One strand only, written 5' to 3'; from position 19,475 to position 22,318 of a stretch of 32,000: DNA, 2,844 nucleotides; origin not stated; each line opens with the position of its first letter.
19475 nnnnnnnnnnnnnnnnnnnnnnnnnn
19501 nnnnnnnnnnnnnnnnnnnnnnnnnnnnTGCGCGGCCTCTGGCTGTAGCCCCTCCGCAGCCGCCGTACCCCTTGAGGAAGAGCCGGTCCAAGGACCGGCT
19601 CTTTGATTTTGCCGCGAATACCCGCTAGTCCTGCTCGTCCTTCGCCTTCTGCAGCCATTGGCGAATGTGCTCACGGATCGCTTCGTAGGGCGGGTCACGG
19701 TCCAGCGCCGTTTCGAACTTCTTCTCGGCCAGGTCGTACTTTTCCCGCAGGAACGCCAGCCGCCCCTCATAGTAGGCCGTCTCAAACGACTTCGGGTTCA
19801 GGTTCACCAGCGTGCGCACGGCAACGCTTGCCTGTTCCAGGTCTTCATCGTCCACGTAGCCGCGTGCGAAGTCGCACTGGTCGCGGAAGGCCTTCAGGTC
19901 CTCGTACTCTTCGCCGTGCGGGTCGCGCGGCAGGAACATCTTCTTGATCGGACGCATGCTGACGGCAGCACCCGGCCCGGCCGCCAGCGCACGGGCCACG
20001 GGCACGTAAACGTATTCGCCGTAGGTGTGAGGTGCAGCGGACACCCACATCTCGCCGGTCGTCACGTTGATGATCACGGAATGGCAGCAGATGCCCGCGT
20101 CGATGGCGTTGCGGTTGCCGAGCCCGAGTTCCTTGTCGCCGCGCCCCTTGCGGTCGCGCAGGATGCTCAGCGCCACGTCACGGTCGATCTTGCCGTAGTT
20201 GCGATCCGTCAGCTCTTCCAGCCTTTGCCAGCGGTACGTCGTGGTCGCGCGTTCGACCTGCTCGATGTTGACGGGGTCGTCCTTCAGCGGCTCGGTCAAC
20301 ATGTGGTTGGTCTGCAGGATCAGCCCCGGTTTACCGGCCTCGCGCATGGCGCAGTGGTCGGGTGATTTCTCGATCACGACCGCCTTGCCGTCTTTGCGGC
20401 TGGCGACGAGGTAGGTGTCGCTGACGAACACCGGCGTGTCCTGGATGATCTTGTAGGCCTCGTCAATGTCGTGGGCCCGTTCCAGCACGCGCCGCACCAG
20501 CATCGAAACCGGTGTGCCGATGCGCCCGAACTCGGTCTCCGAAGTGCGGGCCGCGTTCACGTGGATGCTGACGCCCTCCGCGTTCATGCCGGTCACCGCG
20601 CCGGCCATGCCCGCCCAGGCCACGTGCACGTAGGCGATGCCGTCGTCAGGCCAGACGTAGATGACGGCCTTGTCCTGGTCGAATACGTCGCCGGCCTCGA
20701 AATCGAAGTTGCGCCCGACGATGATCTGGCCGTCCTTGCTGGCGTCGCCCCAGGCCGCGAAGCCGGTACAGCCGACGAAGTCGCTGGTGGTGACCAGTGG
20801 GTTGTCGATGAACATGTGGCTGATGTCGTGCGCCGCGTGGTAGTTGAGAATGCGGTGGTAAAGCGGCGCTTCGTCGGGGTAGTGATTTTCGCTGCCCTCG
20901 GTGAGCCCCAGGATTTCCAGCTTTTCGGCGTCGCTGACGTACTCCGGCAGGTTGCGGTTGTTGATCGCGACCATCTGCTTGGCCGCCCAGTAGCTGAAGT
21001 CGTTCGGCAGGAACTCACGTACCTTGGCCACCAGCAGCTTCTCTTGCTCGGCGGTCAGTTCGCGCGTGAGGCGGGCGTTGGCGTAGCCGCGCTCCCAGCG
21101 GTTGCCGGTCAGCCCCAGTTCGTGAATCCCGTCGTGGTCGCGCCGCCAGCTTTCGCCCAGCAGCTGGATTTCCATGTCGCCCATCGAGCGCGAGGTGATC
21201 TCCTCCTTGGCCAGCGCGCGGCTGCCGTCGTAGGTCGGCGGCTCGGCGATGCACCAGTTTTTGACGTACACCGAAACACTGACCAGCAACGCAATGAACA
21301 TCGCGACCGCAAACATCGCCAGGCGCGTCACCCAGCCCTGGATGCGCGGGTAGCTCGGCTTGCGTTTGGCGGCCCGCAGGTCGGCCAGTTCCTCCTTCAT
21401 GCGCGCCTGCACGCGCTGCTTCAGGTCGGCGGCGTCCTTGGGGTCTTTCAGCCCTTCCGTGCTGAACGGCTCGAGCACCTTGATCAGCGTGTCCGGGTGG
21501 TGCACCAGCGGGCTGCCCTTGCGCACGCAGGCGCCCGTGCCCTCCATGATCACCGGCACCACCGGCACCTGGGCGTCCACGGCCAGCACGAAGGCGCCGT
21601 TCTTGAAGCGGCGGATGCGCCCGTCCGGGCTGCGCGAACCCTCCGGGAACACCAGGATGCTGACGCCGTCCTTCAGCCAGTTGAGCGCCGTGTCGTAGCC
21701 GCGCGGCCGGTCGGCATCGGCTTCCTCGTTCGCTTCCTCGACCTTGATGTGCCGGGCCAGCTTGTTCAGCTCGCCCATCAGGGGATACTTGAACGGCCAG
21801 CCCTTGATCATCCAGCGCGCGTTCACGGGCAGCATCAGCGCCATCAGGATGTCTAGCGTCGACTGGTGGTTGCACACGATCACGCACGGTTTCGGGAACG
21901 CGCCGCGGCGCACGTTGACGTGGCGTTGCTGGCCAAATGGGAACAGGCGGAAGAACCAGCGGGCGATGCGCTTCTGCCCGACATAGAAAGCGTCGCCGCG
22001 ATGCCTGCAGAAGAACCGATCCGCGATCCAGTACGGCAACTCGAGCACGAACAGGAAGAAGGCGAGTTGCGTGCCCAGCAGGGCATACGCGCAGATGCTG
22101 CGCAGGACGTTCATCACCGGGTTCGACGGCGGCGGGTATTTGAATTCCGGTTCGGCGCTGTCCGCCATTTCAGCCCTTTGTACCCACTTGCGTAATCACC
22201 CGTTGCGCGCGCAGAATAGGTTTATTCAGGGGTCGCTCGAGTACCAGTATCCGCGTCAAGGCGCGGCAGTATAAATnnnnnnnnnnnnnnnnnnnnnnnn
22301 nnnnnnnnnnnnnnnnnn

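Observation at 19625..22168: Acyltransferase fused through a TM helix to a C45/isopenicillin-N-acyltransferase-like Ntn-hydrolase and TPR domain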

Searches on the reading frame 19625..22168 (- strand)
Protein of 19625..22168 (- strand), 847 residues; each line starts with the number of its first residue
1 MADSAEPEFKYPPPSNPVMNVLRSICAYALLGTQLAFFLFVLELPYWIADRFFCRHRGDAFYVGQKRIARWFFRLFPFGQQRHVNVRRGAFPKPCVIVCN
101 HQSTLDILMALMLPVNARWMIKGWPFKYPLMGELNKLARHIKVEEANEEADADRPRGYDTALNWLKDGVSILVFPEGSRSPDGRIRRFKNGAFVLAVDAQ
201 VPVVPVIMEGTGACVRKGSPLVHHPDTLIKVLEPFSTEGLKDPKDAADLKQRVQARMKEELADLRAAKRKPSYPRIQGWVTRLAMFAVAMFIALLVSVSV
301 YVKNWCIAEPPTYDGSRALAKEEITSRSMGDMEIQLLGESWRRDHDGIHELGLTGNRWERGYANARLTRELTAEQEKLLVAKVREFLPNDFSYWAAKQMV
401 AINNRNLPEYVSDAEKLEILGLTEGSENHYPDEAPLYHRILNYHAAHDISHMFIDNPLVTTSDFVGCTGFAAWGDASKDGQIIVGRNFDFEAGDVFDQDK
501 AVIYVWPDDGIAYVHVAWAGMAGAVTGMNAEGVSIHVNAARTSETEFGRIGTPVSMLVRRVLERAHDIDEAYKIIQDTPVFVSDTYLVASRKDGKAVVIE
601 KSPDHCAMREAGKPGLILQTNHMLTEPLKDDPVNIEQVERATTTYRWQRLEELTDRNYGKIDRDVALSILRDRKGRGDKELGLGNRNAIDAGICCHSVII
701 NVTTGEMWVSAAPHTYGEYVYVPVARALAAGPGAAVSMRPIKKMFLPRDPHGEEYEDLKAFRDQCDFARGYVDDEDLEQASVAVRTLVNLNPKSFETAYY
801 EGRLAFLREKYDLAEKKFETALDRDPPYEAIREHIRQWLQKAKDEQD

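Call 3: search_protein_families(library=pfam, proteins=[window:19625-22168:-], max_evalue=1)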
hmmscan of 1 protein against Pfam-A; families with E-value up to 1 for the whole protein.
window:19625-22168:- (847 aa): 7 families
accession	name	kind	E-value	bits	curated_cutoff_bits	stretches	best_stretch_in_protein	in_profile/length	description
PF01553.26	Acyltransferase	-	2.3e-22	79.7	23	1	93-208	14-131/132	Acyltransferase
PF03417.21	AAT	-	5.8e-19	69.1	23.2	1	478-676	4-187/225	Acyl-coenzyme A:6-aminopenicillanic acid acyl-transferase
PF13432.12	TPR_16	-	0.00028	21.7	32.7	1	766-828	2-64/65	Tetratricopeptide repeat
PF07719.23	TPR_2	-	0.0021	18.5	27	1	796-826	2-32/34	Tetratricopeptide repeat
PF07743.18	HSCB_C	-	0.032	15.1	22.1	0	241-283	21-63/74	HSCB C-terminal oligomerisation domain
PF13371.12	TPR_9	-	0.052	14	35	1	771-839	5-72/73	Tetratricopeptide repeat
PF23914.1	TPR_CcmH_CycH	-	0.069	13.4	42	1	771-847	26-102/158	Cytochrome c-type biogenesis protein H TPR domain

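Call 4: search_protein_families(library=ncbifam, proteins=[window:19625-22168:-], max_evalue=1)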
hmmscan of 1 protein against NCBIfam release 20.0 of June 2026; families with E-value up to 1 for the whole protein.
window:19625-22168:- (847 aa): 11 families
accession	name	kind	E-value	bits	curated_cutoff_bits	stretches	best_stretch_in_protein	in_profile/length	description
NF040521.1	C45_proenzyme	subfamily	2.9e-56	191.1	85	1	355-707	2-313/313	C45 family autoproteolytic acyltransferase/hydrolase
TIGR00530.1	AGP_acyltrn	subfamily_domain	3.9e-20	71.9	102.95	1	92-208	13-129/130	1-acylglycerol-3-phosphate O-acyltransferase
NF011593.0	PRK15018.1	equivalog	8.9e-08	32.2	501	1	96-217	68-188/245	1-acylglycerol-3-phosphate O-acyltransferase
NF006386.0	PRK08633.1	equivalog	1.6e-07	29.5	1221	1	94-210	442-553/1147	acyl-[ACP]--phospholipid O-acyltransferase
NF052553.1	LyOrLpactfOlsABRUA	equivalog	5.6e-06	25.7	300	1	92-196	64-164/263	lyso-ornithine lipid O-acyltransferase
NF005291.0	PRK06814.1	equivalog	9.1e-06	23.8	1349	1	93-214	454-569/1140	acyl-[ACP]--phospholipid O-acyltransferase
NF005959.0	PRK08043.1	equivalog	4.6e-05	21.9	886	1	94-212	29-141/719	bifunctional acyl-ACP--phospholipid O-acyltransferase/long-chain-fatty-acid--ACP ligase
NF052552.1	LyOrLpactfOlsARHOCB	equivalog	0.0027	16.8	300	1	89-193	82-181/271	lyso-ornithine lipid O-acyltransferase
TIGR02917.1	PEP_TPR_lipo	equivalog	0.013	13.4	312.2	1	775-828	241-294/899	XrtA/PEP-CTERM system TPR-repeat protein PrsT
NF052375.1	antisigma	equivalog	0.026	14.5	100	1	247-305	52-107/217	anti-sigma factor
NF008757.0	PRK11788.1-5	equivalog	0.04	13.1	363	1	764-839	183-259/388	lipopolysaccharide assembly protein LapB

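Call 9: search_solved_structures(query=window:19625-22168:-, max_evalue=1, show_alignments=3)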
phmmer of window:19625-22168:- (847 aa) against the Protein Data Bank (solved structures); distinct sequences matched with E-value up to 1: 15.
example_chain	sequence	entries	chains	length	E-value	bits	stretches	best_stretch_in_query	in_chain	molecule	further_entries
5kym_A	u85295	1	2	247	3.5e-17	64.8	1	42-261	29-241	1-acyl-sn-glycerol-3-phosphate acyltransferase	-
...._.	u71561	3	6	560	0.00019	22.7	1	771-836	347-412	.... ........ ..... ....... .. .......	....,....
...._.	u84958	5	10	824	0.00045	21.5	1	771-835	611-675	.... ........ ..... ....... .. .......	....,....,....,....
5g04_F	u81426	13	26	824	0.00045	21.5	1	771-835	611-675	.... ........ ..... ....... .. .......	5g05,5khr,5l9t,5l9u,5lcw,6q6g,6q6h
5a31_F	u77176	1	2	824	0.00046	21.5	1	771-835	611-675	ANAPHASE-PROMOTING COMPLEX SUBUNIT 3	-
4ui9_F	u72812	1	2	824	0.00046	21.5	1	771-835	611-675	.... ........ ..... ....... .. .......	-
6dy3_B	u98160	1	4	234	0.0007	20.8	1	478-603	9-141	N-acylethanolamine-hydrolyzing acid amidase beta-subunit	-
6dy2_B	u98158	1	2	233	0.0025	19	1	478-602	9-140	N-acylethanolamine acid amidase beta-subunit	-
6dxy_B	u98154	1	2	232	0.005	18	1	478-601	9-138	N-acylethanolamine-hydrolyzing acid amidase subunit beta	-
6vl6_B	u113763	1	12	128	0.0092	17.1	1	771-840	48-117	T33_dn2B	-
6dxx_B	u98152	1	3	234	0.017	16.3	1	478-604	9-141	N-acylethanolamine-hydrolyzing acid amidase subunit beta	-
6dxw_A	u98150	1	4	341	0.034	15.3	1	478-604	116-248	N-acylethanolamine-hydrolyzing acid amidase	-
6dxz_B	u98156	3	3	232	0.092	13.8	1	478-605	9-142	N-acylethanolamine acid amidase beta-subunit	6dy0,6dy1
6vfh_A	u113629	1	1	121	0.66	11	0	769-832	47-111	T33_dn10A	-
6v8e_A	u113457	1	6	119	0.93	10.5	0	769-837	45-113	Designed protein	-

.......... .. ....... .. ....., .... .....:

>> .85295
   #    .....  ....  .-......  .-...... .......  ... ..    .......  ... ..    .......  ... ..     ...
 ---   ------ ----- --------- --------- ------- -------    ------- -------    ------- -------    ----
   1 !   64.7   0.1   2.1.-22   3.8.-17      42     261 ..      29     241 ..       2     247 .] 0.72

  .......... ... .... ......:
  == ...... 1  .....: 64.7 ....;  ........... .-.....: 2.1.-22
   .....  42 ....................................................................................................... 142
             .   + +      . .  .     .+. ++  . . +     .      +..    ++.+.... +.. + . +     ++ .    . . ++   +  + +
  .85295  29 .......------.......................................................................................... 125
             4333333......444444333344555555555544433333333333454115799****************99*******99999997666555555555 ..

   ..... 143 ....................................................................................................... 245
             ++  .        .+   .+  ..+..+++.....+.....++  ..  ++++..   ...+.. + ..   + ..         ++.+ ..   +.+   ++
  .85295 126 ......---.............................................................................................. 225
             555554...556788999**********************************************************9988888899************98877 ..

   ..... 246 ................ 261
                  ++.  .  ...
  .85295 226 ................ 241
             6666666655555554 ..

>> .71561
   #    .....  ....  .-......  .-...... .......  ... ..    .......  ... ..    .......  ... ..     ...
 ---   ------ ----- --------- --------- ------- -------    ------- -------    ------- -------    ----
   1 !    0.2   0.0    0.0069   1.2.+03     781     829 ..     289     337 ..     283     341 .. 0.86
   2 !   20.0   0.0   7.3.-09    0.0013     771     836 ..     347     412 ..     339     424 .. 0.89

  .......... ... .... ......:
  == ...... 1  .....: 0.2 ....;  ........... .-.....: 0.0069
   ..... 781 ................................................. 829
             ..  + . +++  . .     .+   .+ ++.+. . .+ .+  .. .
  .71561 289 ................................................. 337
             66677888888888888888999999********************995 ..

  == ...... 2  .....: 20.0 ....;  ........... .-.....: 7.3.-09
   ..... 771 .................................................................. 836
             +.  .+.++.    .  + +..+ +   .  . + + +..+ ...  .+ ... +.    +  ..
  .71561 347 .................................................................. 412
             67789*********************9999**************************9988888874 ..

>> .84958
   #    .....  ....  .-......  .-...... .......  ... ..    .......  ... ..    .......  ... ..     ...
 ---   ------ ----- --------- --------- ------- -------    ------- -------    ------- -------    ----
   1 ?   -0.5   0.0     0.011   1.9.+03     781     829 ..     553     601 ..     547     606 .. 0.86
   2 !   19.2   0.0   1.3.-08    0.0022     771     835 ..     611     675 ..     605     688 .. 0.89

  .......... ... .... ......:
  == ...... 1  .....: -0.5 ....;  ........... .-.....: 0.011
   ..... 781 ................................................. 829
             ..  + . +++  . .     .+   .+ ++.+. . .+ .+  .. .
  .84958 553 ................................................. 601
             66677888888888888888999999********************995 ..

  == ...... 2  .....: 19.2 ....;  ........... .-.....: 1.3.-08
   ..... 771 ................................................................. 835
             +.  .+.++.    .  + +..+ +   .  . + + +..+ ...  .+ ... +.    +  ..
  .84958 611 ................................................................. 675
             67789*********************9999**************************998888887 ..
